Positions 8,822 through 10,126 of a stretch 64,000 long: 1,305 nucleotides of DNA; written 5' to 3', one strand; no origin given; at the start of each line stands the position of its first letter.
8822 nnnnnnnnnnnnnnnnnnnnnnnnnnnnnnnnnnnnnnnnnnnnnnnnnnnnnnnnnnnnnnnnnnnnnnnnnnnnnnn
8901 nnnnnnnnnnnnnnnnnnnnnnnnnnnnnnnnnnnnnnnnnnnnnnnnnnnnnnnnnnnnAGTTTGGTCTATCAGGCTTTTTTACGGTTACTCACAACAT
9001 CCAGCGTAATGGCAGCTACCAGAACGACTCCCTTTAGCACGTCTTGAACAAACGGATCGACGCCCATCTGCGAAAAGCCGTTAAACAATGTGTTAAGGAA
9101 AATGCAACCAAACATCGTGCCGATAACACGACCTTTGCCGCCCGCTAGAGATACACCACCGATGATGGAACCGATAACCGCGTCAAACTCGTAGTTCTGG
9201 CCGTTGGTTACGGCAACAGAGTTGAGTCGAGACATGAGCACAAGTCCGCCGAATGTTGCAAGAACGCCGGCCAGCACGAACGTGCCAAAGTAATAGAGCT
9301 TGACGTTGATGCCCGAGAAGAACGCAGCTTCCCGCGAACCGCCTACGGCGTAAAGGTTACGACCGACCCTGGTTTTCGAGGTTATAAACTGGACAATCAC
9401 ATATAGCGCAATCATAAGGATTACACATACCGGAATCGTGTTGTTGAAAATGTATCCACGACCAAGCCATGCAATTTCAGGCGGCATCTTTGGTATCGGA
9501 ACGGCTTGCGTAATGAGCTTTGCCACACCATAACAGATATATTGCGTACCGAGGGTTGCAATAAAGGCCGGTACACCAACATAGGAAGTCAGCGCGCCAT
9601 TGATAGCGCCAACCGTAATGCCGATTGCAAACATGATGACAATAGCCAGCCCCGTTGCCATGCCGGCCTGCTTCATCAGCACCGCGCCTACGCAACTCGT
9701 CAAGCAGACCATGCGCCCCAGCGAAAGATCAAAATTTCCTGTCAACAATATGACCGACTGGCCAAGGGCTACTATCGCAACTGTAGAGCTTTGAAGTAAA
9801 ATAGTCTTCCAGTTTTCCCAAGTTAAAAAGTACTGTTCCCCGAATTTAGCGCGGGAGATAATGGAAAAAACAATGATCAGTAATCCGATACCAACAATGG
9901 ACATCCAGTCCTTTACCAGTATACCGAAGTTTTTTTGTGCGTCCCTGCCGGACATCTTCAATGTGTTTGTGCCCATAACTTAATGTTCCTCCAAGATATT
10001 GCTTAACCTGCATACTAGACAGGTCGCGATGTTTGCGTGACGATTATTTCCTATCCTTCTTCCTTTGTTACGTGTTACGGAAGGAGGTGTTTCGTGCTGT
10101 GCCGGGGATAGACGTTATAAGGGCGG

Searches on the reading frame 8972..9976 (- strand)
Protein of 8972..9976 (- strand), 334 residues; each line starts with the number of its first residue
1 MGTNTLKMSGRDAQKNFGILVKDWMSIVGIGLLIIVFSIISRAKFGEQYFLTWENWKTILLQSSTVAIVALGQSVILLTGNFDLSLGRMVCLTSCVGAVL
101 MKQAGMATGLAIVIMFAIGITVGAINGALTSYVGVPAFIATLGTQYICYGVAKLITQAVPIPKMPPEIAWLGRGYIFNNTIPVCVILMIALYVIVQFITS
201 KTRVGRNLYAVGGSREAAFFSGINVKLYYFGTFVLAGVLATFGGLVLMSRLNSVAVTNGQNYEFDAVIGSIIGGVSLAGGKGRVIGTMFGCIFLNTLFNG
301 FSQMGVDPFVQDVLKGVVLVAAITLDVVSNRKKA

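Call 79: search_protein_families(library=pfam, proteins=[window:8972-9976:-], max_evalue=0.00001)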
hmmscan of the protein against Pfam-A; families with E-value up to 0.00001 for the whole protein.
window:8972-9976:- (334 aa): 1 family
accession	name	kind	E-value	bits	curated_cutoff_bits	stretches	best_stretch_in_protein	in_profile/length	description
PF02653.21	BPD_transp_2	-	3.6e-37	128.4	26.8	1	58-322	4-268/269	Branched-chain amino acid transport system / permease component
